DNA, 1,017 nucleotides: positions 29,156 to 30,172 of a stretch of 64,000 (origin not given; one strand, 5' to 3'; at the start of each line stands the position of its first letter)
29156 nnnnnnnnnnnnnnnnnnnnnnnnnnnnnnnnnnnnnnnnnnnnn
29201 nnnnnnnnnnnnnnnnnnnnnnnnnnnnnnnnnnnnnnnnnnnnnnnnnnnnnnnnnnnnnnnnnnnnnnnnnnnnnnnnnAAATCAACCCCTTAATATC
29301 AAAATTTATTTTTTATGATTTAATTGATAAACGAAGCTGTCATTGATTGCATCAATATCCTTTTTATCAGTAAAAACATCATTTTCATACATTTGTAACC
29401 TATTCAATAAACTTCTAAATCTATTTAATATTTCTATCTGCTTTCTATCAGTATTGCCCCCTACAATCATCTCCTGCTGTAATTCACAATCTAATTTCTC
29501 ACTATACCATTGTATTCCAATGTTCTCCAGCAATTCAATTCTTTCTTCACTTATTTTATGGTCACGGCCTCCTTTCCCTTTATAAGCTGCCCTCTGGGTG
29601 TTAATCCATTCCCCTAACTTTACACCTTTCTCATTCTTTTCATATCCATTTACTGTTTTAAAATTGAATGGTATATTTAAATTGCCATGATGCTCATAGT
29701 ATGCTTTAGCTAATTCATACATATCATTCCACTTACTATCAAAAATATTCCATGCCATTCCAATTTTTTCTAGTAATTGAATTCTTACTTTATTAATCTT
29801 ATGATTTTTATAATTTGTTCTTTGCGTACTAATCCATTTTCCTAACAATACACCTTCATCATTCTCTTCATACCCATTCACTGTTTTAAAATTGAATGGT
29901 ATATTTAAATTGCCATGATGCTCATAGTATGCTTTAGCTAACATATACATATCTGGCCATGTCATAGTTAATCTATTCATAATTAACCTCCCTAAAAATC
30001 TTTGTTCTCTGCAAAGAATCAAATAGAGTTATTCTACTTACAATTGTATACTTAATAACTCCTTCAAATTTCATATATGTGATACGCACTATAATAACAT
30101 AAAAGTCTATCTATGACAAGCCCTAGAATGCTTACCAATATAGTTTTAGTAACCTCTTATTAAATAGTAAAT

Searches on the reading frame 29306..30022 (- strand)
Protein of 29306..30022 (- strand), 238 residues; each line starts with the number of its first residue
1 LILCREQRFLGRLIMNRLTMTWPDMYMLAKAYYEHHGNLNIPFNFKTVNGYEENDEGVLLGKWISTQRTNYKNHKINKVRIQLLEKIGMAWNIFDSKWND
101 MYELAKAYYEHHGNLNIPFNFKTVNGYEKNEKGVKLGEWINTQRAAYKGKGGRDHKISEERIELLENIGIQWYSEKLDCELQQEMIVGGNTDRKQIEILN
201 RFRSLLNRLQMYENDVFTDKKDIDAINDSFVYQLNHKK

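Call 3: search_protein_families(library=pfam, proteins=[window:29306-30022:-], max_evalue=0.1)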
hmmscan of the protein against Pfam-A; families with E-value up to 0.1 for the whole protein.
window:29306-30022:- (238 aa): 3 families
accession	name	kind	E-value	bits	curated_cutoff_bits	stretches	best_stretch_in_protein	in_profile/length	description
PF03457.19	HA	-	2.5e-38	130.6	28.4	2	95-169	2-63/64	Helicase associated domain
PF04384.18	Fe-S_assembly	-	0.00028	21.9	25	0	97-116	2-21/64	Iron-sulphur cluster assembly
PF21184.3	HAT1_C_fung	-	0.071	13.5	22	0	59-72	23-36/55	Fungal HAT1, C-terminal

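Call 4: search_protein_families(library=ncbifam, proteins=[window:29306-30022:-], max_evalue=0.1)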
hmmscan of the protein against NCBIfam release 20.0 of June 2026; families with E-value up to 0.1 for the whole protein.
window:29306-30022:- (238 aa): 3 families
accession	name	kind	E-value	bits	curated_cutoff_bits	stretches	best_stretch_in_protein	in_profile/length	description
TIGR03412.1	iscX_yfhJ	equivalog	0.0014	19.4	40.4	0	97-116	1-20/63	Fe-S cluster assembly protein IscX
TIGR01596.1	cas3_HD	equivalog_domain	0.017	15.2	43.45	0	16-72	81-137/178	CRISPR-associated endonuclease Cas3''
NF005681.0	PRK07478.1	subfamily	0.056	12.8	267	0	103-142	72-111/254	SDR family oxidoreductase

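Call 7: search_protein_families(library=padloc, proteins=[window:29306-30022:-], max_evalue=0.1)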
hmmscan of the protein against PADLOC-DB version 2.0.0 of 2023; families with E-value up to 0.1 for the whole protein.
window:29306-30022:- (238 aa): 1 family
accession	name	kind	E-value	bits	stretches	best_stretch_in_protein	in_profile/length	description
PDLC00940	Cas3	-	0.0045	15.2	0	16-72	81-137/178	CRISPR-associated endonuclease Cas3-HD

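Call 40: find_homologous_proteins(query=window:29306-30022:-, max_evalue=0.001)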
Query window:29306-30022:- (238 aa): 96 proteins with E <= 0.001 among 324 candidates.
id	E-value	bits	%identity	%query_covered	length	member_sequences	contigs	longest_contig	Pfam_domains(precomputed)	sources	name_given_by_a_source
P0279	6.2e-137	473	49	91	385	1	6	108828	PF03457.20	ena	-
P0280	1.5e-123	429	49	91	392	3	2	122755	PF03457.20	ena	-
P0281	9.8e-116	403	55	64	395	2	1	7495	PF03457.20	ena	-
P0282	3.9e-109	382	51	94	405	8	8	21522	PF03457.20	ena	-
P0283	5.2e-109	381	50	91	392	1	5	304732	PF03457.20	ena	-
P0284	3.4e-108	378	53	89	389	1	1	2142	PF22293.2,PF03457.20,PF06858.21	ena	-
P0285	2.1e-106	373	56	64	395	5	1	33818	PF03457.20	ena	-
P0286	3.4e-106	372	52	68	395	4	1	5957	PF03457.20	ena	-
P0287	3.4e-103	362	99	59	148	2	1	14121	PF03457.20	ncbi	-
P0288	2.0e-97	343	47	90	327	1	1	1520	PF03457.20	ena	-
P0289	4.0e-88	313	49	68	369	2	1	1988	PF03457.20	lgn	-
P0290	2.3e-87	310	49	95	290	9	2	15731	PF03457.20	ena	-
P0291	1.8e-86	307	58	62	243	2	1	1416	PF03457.20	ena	-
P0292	1.2e-84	301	50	68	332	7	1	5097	PF03457.20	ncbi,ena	-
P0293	8.1e-84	299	50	91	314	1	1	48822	PF03457.20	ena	-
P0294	8.3e-84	299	50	68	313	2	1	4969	PF17819.7,PF03457.20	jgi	-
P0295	2.0e-83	297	50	91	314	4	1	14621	PF03457.20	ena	-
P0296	4.1e-82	293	50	91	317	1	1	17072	PF03457.20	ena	-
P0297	5.2e-82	293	50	90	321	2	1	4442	PF03457.20,PF06858.21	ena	-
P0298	7.2e-82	292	50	91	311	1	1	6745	PF03457.20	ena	-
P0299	9.9e-82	292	49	94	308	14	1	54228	PF03457.20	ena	-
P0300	1.7e-81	291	48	94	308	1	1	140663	PF03457.20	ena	-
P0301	1.5e-80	288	48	95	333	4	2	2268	PF03457.20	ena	-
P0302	1.4e-79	285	40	67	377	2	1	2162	PF03457.20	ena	-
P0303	7.8e-79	282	48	91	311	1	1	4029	PF03457.20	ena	-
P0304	2.6e-77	277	50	91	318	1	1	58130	PF03457.20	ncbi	-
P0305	5.5e-77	276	50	94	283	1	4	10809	PF03457.20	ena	-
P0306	2.7e-75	271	50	94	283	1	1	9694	PF03457.20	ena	-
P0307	3.9e-74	267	42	99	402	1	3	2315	PF03457.20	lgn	-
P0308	3.3e-73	264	53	91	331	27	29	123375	PF03457.20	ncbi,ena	-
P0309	6.4e-73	263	50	85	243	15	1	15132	PF03457.20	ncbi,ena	-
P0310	9.5e-70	253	50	57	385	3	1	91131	PF03457.20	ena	-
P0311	5.1e-66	240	50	67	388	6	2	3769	PF25618.2,PF03457.20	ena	-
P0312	5.2e-66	240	58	64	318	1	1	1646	PF03457.20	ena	-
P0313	1.6e-64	235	58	64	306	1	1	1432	PF03457.20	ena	-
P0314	1.1e-63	233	62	76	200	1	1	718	PF03457.20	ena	-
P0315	1.3e-62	229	51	67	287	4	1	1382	PF03457.20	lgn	-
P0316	8.1e-62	227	50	52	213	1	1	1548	PF03457.20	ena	-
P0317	5.4e-61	224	45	89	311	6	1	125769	PF03457.20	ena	-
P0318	2.9e-59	218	49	66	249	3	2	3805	PF03457.20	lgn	-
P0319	5.3e-59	217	52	94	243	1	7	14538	PF03457.20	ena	-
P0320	8.6e-59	217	49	90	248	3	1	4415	PF03457.20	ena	-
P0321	1.4e-58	216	46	63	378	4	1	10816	PF03457.20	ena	-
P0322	1.9e-58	216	52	90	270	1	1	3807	PF03457.20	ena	-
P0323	2.5e-57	212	50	90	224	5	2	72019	PF03457.20,PF17767.8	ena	-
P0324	4.9e-57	211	45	75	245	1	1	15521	PF03457.20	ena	-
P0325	2.5e-56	209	48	95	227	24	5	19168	PF03457.20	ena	-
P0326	6.0e-56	207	49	92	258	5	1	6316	PF03457.20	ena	-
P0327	1.4e-55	206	41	92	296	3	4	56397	PF03457.20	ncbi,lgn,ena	-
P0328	2.2e-55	206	44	73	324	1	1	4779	PF03457.20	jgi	-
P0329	3.9e-55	205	50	89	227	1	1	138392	PF03457.20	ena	-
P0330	5.1e-55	204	40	83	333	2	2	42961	PF03457.20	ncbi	-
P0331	3.6e-52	195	49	89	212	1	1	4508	PF03457.20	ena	-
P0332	2.2e-51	192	52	87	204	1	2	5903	PF03457.20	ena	-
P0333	7.5e-51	191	50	86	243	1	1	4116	PF03457.20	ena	-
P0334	1.1e-50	190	47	95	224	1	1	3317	PF03457.20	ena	-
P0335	1.2e-50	190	46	63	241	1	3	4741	PF03457.20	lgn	-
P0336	1.6e-48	183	46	93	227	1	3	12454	PF03457.20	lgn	-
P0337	2.1e-47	179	43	91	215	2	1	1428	PF03457.20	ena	-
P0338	2.2e-47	179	39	64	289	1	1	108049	PF03457.20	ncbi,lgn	-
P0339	3.2e-47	179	37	72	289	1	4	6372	PF03457.20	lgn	-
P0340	9.9e-47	177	47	73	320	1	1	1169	PF03457.20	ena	-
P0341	1.3e-44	170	48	66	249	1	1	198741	PF03457.20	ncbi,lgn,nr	ncbi:MAG: helicase associated domain-containing protein [Bacilli bacterium]|nr:helicase associated d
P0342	6.5e-43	165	58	62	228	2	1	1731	PF03457.20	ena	-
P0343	2.3e-42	163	57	63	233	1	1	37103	PF03457.20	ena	-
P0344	3.1e-39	153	54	62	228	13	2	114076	PF03457.20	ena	-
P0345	7.8e-38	148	48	63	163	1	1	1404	PF03457.20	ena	-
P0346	2.1e-35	140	47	65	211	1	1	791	PF03457.20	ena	-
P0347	4.8e-35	139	40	64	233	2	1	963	PF03457.20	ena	-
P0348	3.7e-34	136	51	62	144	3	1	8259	PF03457.20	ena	-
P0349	9.8e-34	135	49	62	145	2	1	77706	PF03457.20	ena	-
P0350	4.1e-33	133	52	58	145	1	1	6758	PF03457.20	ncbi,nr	ncbi:MAG: helicase associated domain-containing protein, partial [Tenericutes bacterium]|nr:helicase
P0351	6.0e-33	132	52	59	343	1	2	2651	PF03457.20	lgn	-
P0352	6.6e-33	132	49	62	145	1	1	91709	PF03457.20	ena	-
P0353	7.1e-33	132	58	50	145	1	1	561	PF03457.20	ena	-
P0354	1.5e-32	131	51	59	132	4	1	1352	PF03457.20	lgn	-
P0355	2.3e-32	130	49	62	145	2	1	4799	PF03457.20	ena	-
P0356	3.4e-32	130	51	63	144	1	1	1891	PF03457.20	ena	-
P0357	4.2e-32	129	50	60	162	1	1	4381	PF03457.20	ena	-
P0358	2.0e-31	127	45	66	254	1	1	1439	PF03457.20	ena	-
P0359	2.1e-31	127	47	62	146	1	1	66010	PF03457.20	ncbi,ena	-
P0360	3.1e-30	123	50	57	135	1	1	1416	PF03457.20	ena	-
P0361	9.7e-30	122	49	58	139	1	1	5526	PF03457.20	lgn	-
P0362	1.1e-29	121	51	59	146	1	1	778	PF03457.20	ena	-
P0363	3.6e-28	116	49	58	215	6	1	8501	PF03457.20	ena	-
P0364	4.4e-28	116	51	58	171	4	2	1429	PF03457.20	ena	-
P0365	6.0e-28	116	50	46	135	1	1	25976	PF03457.20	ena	-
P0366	4.9e-27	113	49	58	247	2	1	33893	PF03457.20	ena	-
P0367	7.1e-26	109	46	58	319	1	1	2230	PF03457.20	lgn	-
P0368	5.5e-25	106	55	45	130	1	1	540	PF03457.20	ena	-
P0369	7.5e-24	102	44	54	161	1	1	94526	PF03457.20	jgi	jgi:hypothetical protein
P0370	5.6e-23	99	37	62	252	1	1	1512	PF03457.20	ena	-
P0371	2.9e-19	87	56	34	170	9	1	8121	PF03457.20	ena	-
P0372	1.3e-18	85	58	33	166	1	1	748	PF03457.20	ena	-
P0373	1.7e-15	75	59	29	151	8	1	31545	PF03457.20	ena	-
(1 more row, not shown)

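Call 41: find_encoding_contigs(protein=P0308, flank=8000, max_places=4)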
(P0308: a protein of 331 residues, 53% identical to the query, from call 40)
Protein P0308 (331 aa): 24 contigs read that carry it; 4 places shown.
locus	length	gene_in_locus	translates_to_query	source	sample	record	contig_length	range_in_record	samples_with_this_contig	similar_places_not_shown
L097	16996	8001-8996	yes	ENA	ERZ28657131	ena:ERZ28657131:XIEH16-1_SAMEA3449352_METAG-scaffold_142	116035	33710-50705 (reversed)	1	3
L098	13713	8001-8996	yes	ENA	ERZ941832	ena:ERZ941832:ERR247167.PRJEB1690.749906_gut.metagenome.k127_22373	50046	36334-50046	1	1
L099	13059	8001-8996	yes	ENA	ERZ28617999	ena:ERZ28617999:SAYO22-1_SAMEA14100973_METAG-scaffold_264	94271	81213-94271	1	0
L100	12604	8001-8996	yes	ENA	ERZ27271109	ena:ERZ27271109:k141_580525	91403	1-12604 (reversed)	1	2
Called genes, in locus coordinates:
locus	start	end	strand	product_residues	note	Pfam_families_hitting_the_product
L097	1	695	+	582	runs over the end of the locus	PF04055:Radical_SAM, PF13353:Fer4_12, PF13186:SPASM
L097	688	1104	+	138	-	-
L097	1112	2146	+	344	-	PF13248:Zn_ribbon_3 (faint)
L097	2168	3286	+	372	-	PF04055:Radical_SAM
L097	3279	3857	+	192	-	-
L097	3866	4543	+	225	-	PF02223:Thymidylate_kin, PF01712:dNK (weak)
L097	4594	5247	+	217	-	-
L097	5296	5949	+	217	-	PF21984:DnaD_N, PF07261:DnaB_2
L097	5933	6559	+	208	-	PF00730:HhH-GPD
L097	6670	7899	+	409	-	PF03457:HA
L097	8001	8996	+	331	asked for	PF03457:HA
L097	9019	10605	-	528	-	PF04851:ResIII, PF00270:DEAD, PF00271:Helicase_C, PF03880:DbpA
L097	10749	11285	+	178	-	PF03729:DUF308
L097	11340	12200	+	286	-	PF02811:PHP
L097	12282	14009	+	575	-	PF07963:N_methyl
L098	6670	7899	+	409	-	PF03457:HA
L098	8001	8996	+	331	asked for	PF03457:HA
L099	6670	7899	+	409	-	PF03457:HA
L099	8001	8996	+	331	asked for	PF03457:HA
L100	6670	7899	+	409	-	PF03457:HA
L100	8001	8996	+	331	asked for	PF03457:HA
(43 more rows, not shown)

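Call 42: find_encoding_contigs(protein=P0283, flank=8000, max_places=2)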
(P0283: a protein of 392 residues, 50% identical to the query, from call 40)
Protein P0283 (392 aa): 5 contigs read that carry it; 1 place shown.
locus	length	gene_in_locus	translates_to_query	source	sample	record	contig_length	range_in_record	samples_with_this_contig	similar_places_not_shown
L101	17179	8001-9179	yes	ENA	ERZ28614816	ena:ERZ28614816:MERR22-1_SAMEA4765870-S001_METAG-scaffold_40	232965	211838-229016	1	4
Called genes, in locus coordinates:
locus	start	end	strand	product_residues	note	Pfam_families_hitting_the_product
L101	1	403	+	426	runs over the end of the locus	PF00675:Peptidase_M16, PF05193:Peptidase_M16_C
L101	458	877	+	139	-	-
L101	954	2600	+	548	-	PF07521:RMMBL (faint), PF22505:RNase_J_b_CASP, PF17770:RNase_J_C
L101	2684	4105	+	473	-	PF00919:UPF0004, PF04055:Radical_SAM, PF01938:TRAM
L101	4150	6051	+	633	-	PF13240:Zn_Ribbon_1 (weak)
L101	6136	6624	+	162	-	-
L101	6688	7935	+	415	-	PF05697:Trigger_N, PF00254:FKBP_C, PF05698:Trigger_C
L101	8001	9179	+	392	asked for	PF03457:HA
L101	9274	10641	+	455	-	-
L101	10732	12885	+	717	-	PF17764:PriA_3primeBD, PF00270:DEAD, PF04851:ResIII, PF18319:Zn_ribbon_PriA, PF00271:Helicase_C, PF18074:PriA_C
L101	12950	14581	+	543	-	PF09586:YfhO (weak), PF10131:PTPS_related (weak)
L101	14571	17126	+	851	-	PF09586:YfhO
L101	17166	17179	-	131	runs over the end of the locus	-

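Call 43: find_encoding_contigs(protein=P0341, flank=8000, max_places=2)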
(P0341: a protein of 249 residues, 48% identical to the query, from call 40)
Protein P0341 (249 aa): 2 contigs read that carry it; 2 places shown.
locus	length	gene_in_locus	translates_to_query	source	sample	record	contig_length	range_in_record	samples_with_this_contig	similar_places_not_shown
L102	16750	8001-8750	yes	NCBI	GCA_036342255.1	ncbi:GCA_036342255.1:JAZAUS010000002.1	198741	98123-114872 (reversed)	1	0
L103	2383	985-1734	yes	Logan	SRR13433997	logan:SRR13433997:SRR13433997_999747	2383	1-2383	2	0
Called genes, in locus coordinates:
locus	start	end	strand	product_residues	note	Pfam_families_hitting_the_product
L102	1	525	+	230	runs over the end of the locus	PF07685:GATase_3 (faint), PF00117:GATase, PF01174:SNO (weak), PF07722:Peptidase_C26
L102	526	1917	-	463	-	-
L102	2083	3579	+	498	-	PF01225:Mur_ligase, PF08245:Mur_ligase_M, PF02875:Mur_ligase_C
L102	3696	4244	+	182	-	-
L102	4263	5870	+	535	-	-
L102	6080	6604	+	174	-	PF04011:LemA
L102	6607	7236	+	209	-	PF01863:YgjP-like, PF10263:SprT-like (weak)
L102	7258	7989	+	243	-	PF22435:MRM3-like_sub_bind, PF00588:SpoU_methylase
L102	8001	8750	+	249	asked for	PF03457:HA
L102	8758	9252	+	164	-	PF03457:HA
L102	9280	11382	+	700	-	PF13475:DUF4116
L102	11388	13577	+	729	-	PF13475:DUF4116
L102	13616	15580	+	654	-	PF13475:DUF4116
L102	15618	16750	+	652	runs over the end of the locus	PF13475:DUF4116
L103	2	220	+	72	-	?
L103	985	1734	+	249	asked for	PF03457:HA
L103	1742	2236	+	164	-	PF03457:HA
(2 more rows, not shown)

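Call 67: search_dna_similar(query=window:29306-30022:-, collection=phages, mode=protein, max_evalue=0.001, max_rows=8)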
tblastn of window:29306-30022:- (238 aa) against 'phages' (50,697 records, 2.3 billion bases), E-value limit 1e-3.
Records with a match: 1; places in all: 2; records where one place covers at least 80% of the query: 0.
Best place of each record, by identity: <60% 1.
By first word of the organism name: Bacteriophage 1.
By host as written in the record: - 1.
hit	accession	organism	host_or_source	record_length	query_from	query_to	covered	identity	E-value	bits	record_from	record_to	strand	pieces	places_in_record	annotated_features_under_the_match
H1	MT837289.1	Bacteriophage sp.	human fecal samples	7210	60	172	47%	34.5%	6e-10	64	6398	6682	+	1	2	record has no annotation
